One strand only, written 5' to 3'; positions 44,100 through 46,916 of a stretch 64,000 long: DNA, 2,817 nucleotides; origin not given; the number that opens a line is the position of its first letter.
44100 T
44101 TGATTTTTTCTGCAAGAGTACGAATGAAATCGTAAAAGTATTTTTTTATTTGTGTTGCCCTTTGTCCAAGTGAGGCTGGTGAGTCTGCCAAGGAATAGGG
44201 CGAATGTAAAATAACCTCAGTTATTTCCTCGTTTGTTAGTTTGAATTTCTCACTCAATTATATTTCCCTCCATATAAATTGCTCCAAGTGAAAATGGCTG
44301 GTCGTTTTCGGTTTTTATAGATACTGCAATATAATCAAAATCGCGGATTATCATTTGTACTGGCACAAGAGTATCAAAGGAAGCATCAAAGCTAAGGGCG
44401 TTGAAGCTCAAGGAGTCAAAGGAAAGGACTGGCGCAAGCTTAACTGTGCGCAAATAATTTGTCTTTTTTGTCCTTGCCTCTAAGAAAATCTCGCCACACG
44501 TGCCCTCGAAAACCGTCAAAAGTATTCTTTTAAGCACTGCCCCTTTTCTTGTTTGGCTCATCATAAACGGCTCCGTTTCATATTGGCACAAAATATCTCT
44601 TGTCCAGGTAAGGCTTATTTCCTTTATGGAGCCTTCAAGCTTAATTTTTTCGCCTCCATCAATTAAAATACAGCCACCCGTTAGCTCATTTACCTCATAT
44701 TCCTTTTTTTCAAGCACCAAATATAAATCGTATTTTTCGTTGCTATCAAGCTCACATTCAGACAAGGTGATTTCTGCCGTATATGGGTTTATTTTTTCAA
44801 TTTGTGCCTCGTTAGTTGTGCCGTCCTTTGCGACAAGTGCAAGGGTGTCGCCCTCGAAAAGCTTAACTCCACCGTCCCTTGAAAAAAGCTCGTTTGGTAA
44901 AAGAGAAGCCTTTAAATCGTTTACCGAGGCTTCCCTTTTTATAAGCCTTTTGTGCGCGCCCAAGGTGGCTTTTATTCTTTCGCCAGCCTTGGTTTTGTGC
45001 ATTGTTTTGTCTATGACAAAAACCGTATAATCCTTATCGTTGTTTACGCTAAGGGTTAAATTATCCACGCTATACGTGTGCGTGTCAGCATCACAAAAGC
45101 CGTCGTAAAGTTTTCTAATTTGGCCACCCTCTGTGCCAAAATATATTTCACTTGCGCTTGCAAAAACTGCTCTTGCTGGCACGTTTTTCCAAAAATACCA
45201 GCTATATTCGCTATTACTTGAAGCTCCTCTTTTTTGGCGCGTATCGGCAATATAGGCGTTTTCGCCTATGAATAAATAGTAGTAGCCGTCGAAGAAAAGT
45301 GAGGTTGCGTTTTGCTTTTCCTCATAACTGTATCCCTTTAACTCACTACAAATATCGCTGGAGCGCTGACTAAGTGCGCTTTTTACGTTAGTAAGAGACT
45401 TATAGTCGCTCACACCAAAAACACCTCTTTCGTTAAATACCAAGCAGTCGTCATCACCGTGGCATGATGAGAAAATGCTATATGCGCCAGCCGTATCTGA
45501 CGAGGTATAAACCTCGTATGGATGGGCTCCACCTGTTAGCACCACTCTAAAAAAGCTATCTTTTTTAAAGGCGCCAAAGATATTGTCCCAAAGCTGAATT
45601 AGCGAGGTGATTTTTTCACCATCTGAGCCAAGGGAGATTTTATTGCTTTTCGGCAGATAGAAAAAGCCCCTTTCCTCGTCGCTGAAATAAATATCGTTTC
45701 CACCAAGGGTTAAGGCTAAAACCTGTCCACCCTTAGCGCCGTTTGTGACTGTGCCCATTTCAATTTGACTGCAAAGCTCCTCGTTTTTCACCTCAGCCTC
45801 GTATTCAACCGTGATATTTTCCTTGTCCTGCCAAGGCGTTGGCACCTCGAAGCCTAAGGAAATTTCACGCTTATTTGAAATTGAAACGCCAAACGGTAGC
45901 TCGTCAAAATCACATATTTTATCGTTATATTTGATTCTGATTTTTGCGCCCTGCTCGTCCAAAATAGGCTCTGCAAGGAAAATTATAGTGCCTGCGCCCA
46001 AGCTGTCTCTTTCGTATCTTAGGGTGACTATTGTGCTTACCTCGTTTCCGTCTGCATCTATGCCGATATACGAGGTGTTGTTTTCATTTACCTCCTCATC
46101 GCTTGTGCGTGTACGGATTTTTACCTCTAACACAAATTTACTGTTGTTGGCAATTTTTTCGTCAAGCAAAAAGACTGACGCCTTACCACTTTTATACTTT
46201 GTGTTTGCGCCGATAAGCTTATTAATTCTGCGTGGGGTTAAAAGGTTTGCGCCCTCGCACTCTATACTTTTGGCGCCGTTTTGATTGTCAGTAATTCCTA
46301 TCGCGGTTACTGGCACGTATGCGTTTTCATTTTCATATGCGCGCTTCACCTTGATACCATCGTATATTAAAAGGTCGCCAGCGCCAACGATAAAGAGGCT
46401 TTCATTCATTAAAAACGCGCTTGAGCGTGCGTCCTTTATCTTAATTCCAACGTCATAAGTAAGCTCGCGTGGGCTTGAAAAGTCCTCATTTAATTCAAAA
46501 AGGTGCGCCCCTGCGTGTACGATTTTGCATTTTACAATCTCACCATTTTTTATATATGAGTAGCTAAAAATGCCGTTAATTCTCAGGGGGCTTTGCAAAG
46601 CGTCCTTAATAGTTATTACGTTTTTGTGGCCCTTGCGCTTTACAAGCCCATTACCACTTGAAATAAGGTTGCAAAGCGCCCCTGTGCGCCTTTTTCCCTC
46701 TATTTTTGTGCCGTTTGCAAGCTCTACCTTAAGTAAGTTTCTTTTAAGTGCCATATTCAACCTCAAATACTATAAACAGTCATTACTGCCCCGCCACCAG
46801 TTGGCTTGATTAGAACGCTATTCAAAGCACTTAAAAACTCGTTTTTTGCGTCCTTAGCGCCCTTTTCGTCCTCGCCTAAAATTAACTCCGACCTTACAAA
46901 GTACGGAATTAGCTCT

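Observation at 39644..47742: An intact nine-gene phage-tail-like island lacks head, packaging, integration and lysis-enzyme genes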

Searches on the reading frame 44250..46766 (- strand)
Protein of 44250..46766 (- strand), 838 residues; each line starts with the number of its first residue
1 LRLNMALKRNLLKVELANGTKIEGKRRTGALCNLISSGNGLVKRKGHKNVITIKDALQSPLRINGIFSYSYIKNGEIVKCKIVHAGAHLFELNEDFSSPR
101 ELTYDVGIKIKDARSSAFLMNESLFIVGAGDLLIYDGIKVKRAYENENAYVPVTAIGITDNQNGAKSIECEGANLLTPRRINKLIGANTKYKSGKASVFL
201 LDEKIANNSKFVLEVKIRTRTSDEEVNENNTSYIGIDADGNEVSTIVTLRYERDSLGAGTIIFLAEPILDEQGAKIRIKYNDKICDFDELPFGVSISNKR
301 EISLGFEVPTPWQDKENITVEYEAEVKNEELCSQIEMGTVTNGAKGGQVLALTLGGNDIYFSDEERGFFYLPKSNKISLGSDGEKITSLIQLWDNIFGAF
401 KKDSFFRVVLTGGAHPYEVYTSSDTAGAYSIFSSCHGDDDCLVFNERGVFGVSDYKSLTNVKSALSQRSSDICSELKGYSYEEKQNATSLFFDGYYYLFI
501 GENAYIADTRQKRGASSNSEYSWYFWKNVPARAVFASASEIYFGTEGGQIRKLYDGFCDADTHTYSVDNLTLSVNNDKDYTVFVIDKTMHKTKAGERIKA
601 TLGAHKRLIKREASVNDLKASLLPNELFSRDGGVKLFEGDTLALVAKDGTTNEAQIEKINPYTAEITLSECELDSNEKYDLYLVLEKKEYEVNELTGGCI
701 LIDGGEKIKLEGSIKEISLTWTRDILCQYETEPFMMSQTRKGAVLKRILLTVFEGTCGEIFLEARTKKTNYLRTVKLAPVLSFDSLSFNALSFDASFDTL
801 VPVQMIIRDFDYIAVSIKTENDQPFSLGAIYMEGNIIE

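Call 3: search_protein_families(library=pfam, proteins=[window:44250-46766:-], max_evalue=1)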
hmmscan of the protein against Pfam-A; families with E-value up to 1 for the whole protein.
window:44250-46766:- (838 aa): 2 families
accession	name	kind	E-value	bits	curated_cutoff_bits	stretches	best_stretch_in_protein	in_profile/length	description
PF09992.14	NAGPA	-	0.0072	17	25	0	104-161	46-100/169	Phosphodiester glycosidase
PF16328.11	DUF4961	-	0.033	13.8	27.1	1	299-339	34-73/283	Domain of unknown function (DUF4961)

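Call 4: search_protein_families(library=phrogs, proteins=[window:44250-46766:-], max_evalue=1)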
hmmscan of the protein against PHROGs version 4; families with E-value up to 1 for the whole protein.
window:44250-46766:- (838 aa): 1 family
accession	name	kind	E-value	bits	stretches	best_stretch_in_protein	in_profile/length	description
phrog_17838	-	unknown function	0.08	13.8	1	628-688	51-111/121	-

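Call 8: search_dna_similar(query=window:44250-46766:-, collection=phages, mode=protein, max_evalue=0.001)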
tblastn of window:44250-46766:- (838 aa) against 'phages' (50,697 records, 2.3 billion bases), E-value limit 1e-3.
Records with a match: 13; places in all: 13; records where one place covers at least 80% of the query: 0.
Best place of each record, by identity: <60% 13.
By first word of the organism name: Bacillus 11; Bacteriophage 2.
By host as written in the record: Bacillus megaterium Km 5; Bacillus megaterium 4; - 2; Bacillus megaterium strain Km Sp- 2.
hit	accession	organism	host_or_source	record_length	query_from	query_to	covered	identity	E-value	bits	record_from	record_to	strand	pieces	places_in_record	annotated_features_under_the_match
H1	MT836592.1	Bacteriophage sp.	human fecal samples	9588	27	611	45%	26.3%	1e-5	109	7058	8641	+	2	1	record has no annotation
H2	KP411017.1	Bacillus phage Palmer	Bacillus megaterium strain Km Sp-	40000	370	602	28%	26.5%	6e-4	50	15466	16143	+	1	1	hypothetical protein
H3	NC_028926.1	Bacillus phage Palmer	Bacillus megaterium strain Km Sp-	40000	370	602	28%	26.5%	6e-4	50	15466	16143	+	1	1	virion structural protein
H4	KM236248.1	Bacillus phage Pookie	Bacillus megaterium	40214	370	602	28%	26.1%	5e-4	50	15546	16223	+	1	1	hypothetical protein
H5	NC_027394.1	Bacillus phage Pookie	Bacillus megaterium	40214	370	602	28%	26.1%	5e-4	50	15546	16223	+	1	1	virion structural protein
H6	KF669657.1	Bacillus phage poppyseed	Bacillus megaterium Km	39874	370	602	28%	26.1%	7e-4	50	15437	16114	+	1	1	hypothetical protein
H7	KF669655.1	Bacillus phage Page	Bacillus megaterium Km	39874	370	602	28%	26.1%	7e-4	50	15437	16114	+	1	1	hypothetical protein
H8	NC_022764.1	Bacillus phage Page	Bacillus megaterium Km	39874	370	602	28%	26.1%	7e-4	50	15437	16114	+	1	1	virion structural protein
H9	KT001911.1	Bacillus phage Pavlov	Bacillus megaterium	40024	370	602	28%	26.1%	7e-4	50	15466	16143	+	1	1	hypothetical protein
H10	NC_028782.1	Bacillus phage Pavlov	Bacillus megaterium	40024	370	602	28%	26.1%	7e-4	50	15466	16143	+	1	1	virion structural protein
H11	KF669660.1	Bacillus phage Pony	Bacillus megaterium Km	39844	370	602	28%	26.1%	9e-4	49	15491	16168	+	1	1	hypothetical protein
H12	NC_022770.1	Bacillus phage Pony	Bacillus megaterium Km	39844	370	602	28%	26.1%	9e-4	49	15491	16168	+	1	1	virion structural protein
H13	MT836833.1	Bacteriophage sp.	human fecal samples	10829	427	555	15%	28.6%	7e-4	49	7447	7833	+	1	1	record has no annotation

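Call 9: get_annotated_region(hit=H8, flank=12000)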
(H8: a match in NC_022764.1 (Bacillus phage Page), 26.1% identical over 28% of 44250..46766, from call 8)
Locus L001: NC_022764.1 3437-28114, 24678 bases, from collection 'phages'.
description: Bacillus phage Page, complete genome.
organism: Bacillus phage Page (NCBI taxid 1406786)
taxonomy: Viruses; Duplodnaviria; Heunggongvirae; Uroviricota; Caudoviricetes; Pagevirus; Pagevirus page
host: Bacillus megaterium Km; source: -; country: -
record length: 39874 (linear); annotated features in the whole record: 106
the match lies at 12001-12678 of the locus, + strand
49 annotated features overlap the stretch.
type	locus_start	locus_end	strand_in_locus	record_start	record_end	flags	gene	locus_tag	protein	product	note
CDS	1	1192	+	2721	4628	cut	-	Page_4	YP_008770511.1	portal protein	podovirus-type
regulatory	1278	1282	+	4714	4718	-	-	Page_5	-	ribosome_binding_site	-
CDS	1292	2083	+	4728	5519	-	-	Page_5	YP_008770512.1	hypothetical protein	-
regulatory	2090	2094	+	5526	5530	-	-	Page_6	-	ribosome_binding_site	-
CDS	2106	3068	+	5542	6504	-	-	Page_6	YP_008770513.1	major head protein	-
regulatory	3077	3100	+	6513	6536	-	-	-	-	terminator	-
regulatory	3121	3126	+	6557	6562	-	-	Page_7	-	ribosome_binding_site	-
CDS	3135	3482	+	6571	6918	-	-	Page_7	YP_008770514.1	hypothetical protein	-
regulatory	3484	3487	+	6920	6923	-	-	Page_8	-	ribosome_binding_site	-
CDS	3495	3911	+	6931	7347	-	-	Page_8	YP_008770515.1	hypothetical protein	-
regulatory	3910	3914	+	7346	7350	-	-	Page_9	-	ribosome_binding_site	-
CDS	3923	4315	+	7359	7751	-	-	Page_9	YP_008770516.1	hypothetical protein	-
regulatory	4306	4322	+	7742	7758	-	-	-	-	terminator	-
regulatory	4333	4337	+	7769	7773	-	-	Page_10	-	ribosome_binding_site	-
CDS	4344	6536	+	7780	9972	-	-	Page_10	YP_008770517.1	tail protein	-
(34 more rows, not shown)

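Call 10: get_annotated_region(hit=H1, flank=9000)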
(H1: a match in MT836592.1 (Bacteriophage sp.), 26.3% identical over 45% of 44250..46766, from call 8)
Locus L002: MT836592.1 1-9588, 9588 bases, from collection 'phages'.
description: UNVERIFIED: Bacteriophage sp. clone scaffold_2570 genomic sequence.
organism: Bacteriophage sp. (NCBI taxid 38018)
taxonomy: Viruses
host: -; source: human fecal samples; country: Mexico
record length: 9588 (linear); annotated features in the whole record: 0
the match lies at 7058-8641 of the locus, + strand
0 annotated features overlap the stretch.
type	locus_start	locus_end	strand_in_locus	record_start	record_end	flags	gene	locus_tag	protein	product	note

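Call 11: find_homologous_proteins(query=window:44250-46766:-, max_evalue=0.001)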
Query window:44250-46766:- (838 aa): 46 proteins with E <= 0.001 among 8000 candidates.
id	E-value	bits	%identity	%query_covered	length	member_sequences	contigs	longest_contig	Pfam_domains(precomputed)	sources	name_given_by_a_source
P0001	0.0e+0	1818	97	100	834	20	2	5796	-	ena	-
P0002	4.3e-215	735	44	99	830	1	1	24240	-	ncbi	-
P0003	1.9e-207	709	44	97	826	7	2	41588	-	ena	-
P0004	2.1e-202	693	43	96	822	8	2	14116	-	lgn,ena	-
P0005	7.1e-202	691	43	96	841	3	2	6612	-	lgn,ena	-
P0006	3.2e-201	689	44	96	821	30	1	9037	-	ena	-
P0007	5.3e-200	685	43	99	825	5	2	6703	-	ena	-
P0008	7.6e-197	674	43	98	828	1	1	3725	-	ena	-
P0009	4.9e-190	652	41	97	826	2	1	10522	-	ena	-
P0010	8.6e-189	648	41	99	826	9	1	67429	-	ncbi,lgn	-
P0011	3.9e-188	645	41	99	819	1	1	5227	-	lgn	-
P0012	1.5e-186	640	42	96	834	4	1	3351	-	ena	-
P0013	1.8e-186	640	41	99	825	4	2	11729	-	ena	-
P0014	1.8e-185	637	40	98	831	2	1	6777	-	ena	-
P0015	4.0e-183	629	41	99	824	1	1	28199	-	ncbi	-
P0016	3.8e-182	626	41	99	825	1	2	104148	-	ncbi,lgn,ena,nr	ncbi:MAG: hypothetical protein J6A90_00130 [Clostridia bacterium]|nr:hypothetical protein [Clostridi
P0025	7.4e-177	608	41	99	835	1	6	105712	-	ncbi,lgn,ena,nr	ncbi:MAG: hypothetical protein IJ437_01685 [Clostridia bacterium]|nr:hypothetical protein [Clostridi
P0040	5.3e-63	232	42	25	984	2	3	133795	-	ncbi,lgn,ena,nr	ncbi:MAG: hypothetical protein IJA82_02740 [Clostridia bacterium]|nr:hypothetical protein [Clostridi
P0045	5.0e-47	179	26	97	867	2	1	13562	-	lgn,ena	-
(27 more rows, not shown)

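Call 12: find_encoding_contigs(protein=P0016, flank=10000, max_places=2)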
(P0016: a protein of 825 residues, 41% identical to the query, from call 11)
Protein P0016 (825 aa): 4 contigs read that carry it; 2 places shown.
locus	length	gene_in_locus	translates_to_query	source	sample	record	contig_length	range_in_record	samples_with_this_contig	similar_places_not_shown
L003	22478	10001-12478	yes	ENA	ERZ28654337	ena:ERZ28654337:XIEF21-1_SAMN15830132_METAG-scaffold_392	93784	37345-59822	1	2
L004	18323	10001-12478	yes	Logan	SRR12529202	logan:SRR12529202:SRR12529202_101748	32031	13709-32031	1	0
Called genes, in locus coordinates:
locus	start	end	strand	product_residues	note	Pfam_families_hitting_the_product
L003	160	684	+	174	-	-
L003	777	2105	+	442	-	-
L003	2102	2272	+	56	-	-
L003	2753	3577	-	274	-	PF01553:Acyltransferase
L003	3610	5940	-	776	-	PF09479:Flg_new (faint), PF18998:Flg_new_2, PF08757:CotH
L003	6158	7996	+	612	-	PF00456:Transketolase_N (weak), PF13292:DXP_synthase_N, PF00676:E1_dh, PF02775:TPP_enzyme_C (weak), PF02779:Transket_pyr, PF02780:Transketolase_C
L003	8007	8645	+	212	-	-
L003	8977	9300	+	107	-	-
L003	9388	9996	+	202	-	-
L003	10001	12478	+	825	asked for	-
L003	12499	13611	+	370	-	-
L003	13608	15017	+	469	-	PF06458:MucBP (faint)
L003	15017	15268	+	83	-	-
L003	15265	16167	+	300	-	-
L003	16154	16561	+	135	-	-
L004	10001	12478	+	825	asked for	-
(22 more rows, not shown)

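Call 13: find_encoding_contigs(protein=P0025, flank=10000, max_places=2)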
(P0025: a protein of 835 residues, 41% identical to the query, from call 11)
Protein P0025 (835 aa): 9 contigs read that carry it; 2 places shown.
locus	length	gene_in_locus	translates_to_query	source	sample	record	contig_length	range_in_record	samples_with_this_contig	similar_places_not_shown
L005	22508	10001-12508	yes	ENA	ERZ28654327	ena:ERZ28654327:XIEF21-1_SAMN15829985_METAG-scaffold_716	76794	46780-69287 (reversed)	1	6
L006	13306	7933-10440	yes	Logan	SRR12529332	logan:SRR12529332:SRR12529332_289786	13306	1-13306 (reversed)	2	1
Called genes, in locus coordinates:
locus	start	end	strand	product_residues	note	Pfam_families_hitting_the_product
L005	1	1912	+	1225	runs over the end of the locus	-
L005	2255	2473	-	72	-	PF04480:DUF559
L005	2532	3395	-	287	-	-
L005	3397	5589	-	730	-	PF16875:Glyco_hydro_36N, PF02065:Melibiase, PF16874:Glyco_hydro_36C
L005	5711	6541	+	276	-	PF01261:AP_endonuc_2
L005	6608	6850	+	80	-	-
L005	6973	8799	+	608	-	PF00456:Transketolase_N, PF13292:DXP_synthase_N, PF00676:E1_dh, PF02775:TPP_enzyme_C (faint), PF02779:Transket_pyr, PF02780:Transketolase_C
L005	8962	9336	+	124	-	-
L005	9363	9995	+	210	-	-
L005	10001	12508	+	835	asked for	-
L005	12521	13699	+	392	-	-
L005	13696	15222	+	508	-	PF06458:MucBP (weak)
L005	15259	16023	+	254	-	-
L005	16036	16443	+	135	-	-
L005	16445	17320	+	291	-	-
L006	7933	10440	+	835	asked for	-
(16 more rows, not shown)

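Call 19: find_related_loci(query=A2, collection=genome_contigs, flank=10000)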
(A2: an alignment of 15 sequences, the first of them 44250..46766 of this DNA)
Query A2 (838 aa) in genome_contigs; peptide patterns used: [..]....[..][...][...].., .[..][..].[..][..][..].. (x = any residue, [..] = any of these).
109 stretches matched a pattern; 9 encode a relative of the query (tblastn E <= 1e-3); 9 distinct loci.
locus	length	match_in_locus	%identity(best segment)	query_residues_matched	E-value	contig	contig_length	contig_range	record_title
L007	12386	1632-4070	44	16-832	0e+0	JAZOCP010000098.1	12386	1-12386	MAG: Eubacteriales bacterium isolate T1900044755_TS20190421.MAGScoT_cleanbin_000062 SGB_2272_k141_767778, whole genome s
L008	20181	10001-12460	41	7-833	0e+0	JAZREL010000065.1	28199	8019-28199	MAG: Eubacteriales bacterium isolate T1900045500_YK20190194.MAGScoT_cleanbin_000025 SGB_7488_k141_2367347, whole genome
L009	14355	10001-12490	40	3-827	0e+0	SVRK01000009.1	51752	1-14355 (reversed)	MAG: Oscillospiraceae bacterium isolate SIG641 NODE_3029_length_51752_cov_3.830954, whole genome shotgun sequence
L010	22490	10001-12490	41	3-830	0e+0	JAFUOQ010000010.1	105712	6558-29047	MAG: Clostridia bacterium isolate RGIG4685 Roe_deer_Rectum-5__c1529, whole genome shotgun sequence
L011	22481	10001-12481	39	5-832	9e-178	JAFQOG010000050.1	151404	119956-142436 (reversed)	MAG: Clostridia bacterium isolate RGIG2000 Goat_Colon-1__c756229, whole genome shotgun sequence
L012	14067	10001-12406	40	33-830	7e-173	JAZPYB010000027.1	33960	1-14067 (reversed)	MAG: Eubacteriales bacterium isolate T1900044649_TS20190115.MAGScoT_cleanbin_000008 SGB_1398_k141_39002, whole genome sh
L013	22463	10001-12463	41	7-833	0e+0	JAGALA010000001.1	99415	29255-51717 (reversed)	MAG: Clostridia bacterium isolate RGIG8539 Water_deer_Cecum-2__c5125, whole genome shotgun sequence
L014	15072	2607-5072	41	7-833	0e+0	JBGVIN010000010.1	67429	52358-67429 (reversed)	MAG: Eubacteriales bacterium isolate fecal_MAG_319 fecal_MAG_319_contig_0010, whole genome shotgun sequence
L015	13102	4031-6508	41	1-830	7e-178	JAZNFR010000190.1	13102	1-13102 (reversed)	MAG: Eubacteriales bacterium isolate T1900044713_TS20190179.MAGScoT_cleanbin_000060 SGB_1842_k141_355391, whole genome s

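Call 23: search_protein_families(library=phrogs, proteins=[L002:53-559:+, L002:556-1878:+, L002:1890-2129:+, L002:2131-4101:+, L002:4181-5023:+, L002:5058-5894:+, L002:5909-6280:+, L002:6340-6951:+, L002:6953-8881:+], max_evalue=0.01)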
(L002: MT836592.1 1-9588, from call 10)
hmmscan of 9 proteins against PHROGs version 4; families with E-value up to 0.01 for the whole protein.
L002:53-559:+ (168 aa): 4 families
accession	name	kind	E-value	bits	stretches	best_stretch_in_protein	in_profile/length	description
phrog_51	-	head and packaging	3.1e-22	80.6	1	7-157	74-226/261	terminase small subunit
phrog_2606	-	head and packaging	3.1e-12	47.5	1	7-98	74-163/310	terminase small subunit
phrog_17390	-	unknown function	2.7e-09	37.7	1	22-80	3-58/69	-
phrog_641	-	head and packaging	7.5e-06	27.5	1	22-78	3-56/162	terminase small subunit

L002:556-1878:+ (440 aa): 7 families
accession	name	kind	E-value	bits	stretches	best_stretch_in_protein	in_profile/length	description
phrog_979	-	head and packaging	9.5e-53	180.8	1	7-225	153-411/642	terminase large subunit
phrog_2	-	head and packaging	4.4e-47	162.3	1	7-411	265-596/807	terminase large subunit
phrog_3717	-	head and packaging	4.2e-20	73.3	1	10-264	13-267/277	terminase large subunit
phrog_9526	-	head and packaging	2.2e-17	64.4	1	8-156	10-167/280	terminase large subunit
phrog_5653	-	head and packaging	4.9e-08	33.9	1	219-401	2-174/199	terminase large subunit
phrog_7579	-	head and packaging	4.1e-07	30.5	1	7-124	4-120/239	terminase large subunit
phrog_10250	-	head and packaging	1.4e-05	25.9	1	213-412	11-220/228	terminase large subunit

L002:1890-2129:+ (79 aa): 0 families

L002:2131-4101:+ (656 aa): 1 family
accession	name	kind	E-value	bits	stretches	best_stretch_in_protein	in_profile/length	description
phrog_156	-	head and packaging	7.6e-18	65.3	1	20-629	17-613/681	portal protein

L002:4181-5023:+ (280 aa): 0 families

L002:5058-5894:+ (278 aa): 3 families
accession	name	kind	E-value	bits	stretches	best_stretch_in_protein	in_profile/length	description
phrog_267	-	head and packaging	1.1e-55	190.5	1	2-274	36-329/410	major head protein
phrog_283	-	head and packaging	1.7e-13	51.7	1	4-213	6-220/385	major head protein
phrog_422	-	head and packaging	9.3e-06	26.3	1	40-196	40-200/297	major head protein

L002:5909-6280:+ (123 aa): 1 family
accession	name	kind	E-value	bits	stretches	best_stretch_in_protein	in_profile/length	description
phrog_24894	-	unknown function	1.3e-05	26.4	1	26-119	32-120/123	-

L002:6340-6951:+ (203 aa): 1 family
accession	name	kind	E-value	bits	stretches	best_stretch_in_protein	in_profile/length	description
phrog_13046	-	unknown function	2.8e-13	51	1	28-176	27-170/193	-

L002:6953-8881:+ (642 aa): 2 families
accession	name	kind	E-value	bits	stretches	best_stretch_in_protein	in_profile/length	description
phrog_3287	-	head and packaging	4.8e-38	132.3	1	13-534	4-436/524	virion structural protein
phrog_5107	-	lysis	4.7e-05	23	1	479-568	374-455/533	amidase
